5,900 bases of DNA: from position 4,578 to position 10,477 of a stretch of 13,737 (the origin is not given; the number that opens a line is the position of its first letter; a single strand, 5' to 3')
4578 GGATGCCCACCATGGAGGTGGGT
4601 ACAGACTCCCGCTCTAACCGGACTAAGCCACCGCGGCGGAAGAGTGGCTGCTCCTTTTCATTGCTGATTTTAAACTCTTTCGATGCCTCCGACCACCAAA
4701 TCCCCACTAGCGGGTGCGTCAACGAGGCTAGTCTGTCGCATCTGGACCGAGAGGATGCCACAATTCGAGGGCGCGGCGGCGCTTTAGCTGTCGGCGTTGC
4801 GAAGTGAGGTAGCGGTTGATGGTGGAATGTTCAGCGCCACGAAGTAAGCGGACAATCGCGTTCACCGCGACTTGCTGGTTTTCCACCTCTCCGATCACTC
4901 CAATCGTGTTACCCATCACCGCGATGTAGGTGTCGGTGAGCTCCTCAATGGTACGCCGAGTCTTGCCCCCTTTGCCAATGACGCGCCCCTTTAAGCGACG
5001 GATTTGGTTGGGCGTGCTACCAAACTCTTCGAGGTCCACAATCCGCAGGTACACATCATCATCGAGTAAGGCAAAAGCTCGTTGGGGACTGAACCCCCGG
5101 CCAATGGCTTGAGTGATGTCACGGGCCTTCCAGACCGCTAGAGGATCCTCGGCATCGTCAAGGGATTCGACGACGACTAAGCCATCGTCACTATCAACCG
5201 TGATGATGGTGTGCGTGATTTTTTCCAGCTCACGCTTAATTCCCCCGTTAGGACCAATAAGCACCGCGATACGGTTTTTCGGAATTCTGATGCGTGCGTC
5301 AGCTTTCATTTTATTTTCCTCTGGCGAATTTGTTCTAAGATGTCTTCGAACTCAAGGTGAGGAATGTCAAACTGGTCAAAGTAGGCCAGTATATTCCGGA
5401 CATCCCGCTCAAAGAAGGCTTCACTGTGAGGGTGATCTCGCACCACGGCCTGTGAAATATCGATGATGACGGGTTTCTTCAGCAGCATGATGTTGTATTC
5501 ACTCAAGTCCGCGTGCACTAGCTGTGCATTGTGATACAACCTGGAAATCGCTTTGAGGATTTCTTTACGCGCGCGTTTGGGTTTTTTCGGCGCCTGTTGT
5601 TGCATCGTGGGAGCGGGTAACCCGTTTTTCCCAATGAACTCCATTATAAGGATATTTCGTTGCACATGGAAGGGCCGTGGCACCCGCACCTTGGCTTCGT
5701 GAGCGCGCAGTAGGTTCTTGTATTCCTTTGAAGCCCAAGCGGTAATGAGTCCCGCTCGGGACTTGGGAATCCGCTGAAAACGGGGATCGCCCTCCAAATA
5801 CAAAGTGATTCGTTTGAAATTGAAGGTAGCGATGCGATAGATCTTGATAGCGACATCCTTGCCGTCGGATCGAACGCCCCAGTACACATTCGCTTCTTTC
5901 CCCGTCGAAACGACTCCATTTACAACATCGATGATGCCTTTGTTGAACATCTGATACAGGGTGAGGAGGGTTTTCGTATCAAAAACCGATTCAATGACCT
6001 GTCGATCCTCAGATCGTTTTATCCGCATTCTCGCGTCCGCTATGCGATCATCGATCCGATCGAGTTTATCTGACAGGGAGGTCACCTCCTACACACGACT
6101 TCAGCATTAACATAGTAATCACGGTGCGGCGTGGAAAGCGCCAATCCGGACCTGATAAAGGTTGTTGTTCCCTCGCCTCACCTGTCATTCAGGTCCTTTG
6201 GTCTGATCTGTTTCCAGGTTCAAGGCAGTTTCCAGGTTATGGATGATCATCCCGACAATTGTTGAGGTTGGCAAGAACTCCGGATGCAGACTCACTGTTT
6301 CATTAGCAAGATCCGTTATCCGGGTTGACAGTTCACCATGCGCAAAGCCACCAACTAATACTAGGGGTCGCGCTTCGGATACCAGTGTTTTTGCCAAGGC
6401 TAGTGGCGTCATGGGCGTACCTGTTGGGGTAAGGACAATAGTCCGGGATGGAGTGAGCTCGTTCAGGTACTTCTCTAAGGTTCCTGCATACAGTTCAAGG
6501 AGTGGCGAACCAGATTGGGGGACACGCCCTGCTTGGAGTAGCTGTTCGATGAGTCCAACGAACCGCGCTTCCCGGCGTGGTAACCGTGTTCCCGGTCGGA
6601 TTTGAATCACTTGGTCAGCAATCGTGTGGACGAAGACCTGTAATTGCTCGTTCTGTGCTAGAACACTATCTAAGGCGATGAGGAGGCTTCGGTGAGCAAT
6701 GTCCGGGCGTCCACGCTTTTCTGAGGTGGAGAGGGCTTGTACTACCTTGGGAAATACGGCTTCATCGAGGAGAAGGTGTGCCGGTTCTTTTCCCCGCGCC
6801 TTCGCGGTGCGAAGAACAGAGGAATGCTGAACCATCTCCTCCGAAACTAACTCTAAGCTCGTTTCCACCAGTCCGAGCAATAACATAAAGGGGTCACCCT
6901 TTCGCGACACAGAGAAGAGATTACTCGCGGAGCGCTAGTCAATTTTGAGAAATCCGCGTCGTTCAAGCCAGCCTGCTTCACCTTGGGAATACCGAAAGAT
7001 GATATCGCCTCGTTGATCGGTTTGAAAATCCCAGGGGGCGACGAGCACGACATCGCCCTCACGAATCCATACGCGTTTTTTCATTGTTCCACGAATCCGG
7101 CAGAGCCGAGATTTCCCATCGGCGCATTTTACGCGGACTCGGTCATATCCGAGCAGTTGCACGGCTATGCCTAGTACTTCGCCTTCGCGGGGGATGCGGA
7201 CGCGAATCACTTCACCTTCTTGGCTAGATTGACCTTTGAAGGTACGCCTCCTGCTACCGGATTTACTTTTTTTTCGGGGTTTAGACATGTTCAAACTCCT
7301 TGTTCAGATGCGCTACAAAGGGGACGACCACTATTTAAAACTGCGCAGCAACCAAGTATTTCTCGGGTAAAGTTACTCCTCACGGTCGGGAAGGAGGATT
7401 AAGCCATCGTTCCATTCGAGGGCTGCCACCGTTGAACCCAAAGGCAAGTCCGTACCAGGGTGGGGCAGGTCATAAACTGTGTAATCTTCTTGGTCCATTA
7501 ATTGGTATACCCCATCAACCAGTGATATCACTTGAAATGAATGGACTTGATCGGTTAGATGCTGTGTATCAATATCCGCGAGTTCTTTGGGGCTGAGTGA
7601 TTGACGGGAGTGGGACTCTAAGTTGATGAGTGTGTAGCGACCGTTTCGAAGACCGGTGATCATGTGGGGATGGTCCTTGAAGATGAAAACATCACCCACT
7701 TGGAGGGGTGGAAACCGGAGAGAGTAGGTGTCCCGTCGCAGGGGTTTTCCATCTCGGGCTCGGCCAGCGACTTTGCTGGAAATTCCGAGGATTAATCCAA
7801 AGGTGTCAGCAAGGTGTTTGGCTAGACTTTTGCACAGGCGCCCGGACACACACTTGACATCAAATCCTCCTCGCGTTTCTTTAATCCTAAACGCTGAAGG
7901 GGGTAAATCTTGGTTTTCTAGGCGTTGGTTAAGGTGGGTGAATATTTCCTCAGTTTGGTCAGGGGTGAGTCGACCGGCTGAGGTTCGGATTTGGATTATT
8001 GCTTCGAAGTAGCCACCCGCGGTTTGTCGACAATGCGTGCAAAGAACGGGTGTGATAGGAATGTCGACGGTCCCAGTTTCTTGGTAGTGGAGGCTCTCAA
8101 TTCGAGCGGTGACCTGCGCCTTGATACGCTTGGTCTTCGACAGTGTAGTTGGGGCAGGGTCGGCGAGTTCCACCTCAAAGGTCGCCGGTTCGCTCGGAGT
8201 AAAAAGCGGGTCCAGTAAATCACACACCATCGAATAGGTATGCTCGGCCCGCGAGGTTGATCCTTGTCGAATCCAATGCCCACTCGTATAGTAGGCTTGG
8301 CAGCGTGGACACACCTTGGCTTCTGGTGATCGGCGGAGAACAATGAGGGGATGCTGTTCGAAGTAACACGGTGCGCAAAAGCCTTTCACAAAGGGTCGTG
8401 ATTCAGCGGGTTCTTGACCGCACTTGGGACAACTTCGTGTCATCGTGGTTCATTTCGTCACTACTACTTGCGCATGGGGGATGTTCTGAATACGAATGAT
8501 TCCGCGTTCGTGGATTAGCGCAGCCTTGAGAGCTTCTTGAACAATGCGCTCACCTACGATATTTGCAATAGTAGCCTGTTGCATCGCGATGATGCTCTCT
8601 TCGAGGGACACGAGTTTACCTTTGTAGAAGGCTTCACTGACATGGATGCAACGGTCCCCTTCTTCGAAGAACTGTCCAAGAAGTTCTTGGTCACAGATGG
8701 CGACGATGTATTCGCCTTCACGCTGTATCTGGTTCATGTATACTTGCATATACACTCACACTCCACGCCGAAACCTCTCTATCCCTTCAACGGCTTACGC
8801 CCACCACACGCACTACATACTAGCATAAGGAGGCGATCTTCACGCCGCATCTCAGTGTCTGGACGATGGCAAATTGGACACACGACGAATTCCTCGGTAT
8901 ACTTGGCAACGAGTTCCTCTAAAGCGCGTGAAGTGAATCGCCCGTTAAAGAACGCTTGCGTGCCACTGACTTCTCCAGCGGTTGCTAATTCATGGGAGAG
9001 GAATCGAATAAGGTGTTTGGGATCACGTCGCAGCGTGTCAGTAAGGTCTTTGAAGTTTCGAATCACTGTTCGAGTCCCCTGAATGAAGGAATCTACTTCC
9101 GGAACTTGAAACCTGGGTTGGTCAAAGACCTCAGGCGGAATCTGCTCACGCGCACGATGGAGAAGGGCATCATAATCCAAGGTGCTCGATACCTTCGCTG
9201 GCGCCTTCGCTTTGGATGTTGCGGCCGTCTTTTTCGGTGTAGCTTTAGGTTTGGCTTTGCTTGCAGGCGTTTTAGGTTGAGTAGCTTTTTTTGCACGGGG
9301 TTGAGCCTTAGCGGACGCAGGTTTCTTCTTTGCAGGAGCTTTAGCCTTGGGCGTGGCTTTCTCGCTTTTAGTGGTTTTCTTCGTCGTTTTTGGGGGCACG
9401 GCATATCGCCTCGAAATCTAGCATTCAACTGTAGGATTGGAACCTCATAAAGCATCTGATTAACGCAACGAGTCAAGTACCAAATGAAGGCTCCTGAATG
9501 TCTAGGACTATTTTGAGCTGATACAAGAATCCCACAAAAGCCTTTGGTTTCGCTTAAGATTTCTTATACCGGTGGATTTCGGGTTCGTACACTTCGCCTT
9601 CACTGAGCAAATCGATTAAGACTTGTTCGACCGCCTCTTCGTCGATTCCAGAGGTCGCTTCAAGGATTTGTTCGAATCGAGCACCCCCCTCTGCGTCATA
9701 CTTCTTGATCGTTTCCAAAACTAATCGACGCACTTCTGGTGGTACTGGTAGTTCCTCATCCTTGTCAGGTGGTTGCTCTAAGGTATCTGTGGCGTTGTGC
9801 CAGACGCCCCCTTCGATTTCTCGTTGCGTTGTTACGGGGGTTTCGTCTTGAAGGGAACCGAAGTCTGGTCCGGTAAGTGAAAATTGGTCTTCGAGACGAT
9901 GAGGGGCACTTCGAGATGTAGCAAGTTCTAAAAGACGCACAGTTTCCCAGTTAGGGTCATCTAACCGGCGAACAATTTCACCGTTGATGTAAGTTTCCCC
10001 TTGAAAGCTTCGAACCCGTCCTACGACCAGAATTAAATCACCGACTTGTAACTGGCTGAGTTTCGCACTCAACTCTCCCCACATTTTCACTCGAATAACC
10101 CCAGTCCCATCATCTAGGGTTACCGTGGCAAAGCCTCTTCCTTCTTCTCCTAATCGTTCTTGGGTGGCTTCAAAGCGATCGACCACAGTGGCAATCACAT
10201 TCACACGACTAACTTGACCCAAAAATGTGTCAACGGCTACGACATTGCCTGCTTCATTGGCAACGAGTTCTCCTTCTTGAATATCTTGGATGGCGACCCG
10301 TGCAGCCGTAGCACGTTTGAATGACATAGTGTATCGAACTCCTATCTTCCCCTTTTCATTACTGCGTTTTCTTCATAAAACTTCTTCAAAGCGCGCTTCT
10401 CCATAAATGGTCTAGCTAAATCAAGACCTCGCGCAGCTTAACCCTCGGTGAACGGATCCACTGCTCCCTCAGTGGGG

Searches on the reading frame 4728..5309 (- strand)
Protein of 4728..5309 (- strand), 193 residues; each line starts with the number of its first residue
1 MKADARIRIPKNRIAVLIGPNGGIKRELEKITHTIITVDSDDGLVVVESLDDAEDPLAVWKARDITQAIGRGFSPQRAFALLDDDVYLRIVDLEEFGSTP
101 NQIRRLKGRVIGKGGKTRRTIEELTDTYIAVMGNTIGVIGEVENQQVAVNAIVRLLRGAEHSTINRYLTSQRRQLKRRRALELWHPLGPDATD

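Call 71: search_protein_families(library=pfam, proteins=[window:4728-5309:-], max_evalue=0.001)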
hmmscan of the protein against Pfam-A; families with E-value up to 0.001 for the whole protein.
window:4728-5309:- (193 aa): 4 families
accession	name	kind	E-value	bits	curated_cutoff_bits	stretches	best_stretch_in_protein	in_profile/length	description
PF00013.35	KH_1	-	4.5e-12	46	21.5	2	106-152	10-64/66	KH domain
PF21800.4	KH_KRR1_2nd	-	5.2e-10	39.6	27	1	88-149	3-64/91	KRR1 small subunit processome component, second KH domain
PF22891.2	KH_PNO1_2nd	-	7.2e-07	29.7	27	1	102-163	17-78/90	Eukaryotic type KH-domain (KH-domain type I) (327.11.2)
PF17903.8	KH_KRR1_1st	-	7.7e-05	23.2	23.4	1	24-84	22-81/81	Krr1 KH1 domain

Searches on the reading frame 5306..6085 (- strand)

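Call 71: search_protein_families(library=pfam, proteins=[window:5306-6085:-], max_evalue=0.001)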
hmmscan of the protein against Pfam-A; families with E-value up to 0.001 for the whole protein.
window:5306-6085:- (259 aa): 3 families
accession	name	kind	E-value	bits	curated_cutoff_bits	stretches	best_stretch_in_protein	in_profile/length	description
PF01163.29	RIO1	-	4.4e-58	196.4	22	1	66-247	1-185/187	RIO domain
PF03109.22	ABC1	-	5.4e-07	29.4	22.9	1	121-232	119-225/244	ABC1 atypical kinase-like domain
PF00069.31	Pkinase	-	0.00093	19.1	31.7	0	144-205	73-135/263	Protein kinase domain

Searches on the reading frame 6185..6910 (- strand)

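Call 71: search_protein_families(library=pfam, proteins=[window:6185-6910:-], max_evalue=0.001)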
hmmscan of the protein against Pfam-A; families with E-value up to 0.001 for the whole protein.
window:6185-6910:- (241 aa): 1 family
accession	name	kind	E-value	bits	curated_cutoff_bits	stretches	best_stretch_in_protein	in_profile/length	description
PF03587.19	EMG1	-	5.4e-45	153.8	28.2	1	14-227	3-197/197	EMG1/NEP1 methyltransferase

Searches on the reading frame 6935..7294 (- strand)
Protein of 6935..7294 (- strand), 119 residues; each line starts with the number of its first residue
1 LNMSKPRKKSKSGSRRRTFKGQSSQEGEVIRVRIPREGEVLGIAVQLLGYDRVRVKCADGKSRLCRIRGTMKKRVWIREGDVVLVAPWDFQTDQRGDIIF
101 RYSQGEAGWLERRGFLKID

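Call 71: search_protein_families(library=pfam, proteins=[window:6935-7294:-], max_evalue=0.001)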
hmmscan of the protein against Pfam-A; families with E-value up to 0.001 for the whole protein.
window:6935-7294:- (119 aa): 1 family
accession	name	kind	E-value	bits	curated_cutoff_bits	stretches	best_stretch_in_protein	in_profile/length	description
PF01176.25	eIF-1a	-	2.6e-23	81.9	30.2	1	38-101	1-64/64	Translation initiation factor 1A / IF-1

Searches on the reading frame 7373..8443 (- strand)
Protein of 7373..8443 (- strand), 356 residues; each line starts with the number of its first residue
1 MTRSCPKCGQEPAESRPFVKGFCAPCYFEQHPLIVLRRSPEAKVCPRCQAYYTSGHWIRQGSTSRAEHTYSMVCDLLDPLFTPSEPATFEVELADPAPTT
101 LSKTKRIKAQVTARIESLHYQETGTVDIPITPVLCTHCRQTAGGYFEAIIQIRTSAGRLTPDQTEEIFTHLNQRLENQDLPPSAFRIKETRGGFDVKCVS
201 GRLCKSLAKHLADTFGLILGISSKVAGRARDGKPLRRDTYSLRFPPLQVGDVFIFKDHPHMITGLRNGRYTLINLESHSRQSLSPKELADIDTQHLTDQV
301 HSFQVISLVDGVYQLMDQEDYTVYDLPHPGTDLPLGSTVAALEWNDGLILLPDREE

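Call 71: search_protein_families(library=pfam, proteins=[window:7373-8443:-], max_evalue=0.001)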
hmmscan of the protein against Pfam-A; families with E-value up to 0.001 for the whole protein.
window:7373-8443:- (356 aa): 1 family
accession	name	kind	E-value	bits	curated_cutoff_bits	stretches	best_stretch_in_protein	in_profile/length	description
PF04981.18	NMD3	-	2.2e-37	129.3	24.9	1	5-243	1-242/243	NMD3 family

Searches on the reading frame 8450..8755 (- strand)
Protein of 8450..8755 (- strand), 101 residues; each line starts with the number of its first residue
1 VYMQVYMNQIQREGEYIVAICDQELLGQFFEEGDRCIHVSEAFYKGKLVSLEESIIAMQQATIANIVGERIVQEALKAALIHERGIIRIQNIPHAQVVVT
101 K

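Call 71: search_protein_families(library=pfam, proteins=[window:8450-8755:-], max_evalue=0.001)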
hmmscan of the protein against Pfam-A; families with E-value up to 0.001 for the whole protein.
window:8450-8755:- (101 aa): 1 family
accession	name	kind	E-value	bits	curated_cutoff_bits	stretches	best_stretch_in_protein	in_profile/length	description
PF04242.18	DUF424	-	3.9e-25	88.4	25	1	13-98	4-90/92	Protein of unknown function (DUF424)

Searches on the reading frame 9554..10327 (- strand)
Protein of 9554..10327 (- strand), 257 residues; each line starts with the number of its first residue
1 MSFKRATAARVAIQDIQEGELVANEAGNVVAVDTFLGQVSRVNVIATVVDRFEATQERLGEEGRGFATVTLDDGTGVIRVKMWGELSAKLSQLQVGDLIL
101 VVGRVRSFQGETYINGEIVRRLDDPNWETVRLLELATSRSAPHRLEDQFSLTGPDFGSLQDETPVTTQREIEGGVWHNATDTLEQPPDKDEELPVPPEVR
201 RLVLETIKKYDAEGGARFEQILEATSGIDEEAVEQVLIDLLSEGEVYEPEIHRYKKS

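Call 71: search_protein_families(library=pfam, proteins=[window:9554-10327:-], max_evalue=0.001)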
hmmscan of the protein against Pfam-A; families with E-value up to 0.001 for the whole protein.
window:9554-10327:- (257 aa): 2 families
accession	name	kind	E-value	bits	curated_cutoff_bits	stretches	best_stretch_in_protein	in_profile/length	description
PF01336.31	tRNA_anti-codon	-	4.5e-10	39.8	27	1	56-111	11-63/75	OB-fold nucleic acid binding domain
PF16100.11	RMI2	-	0.00013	22.2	29.4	1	67-115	56-102/132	RecQ-mediated genome instability protein 2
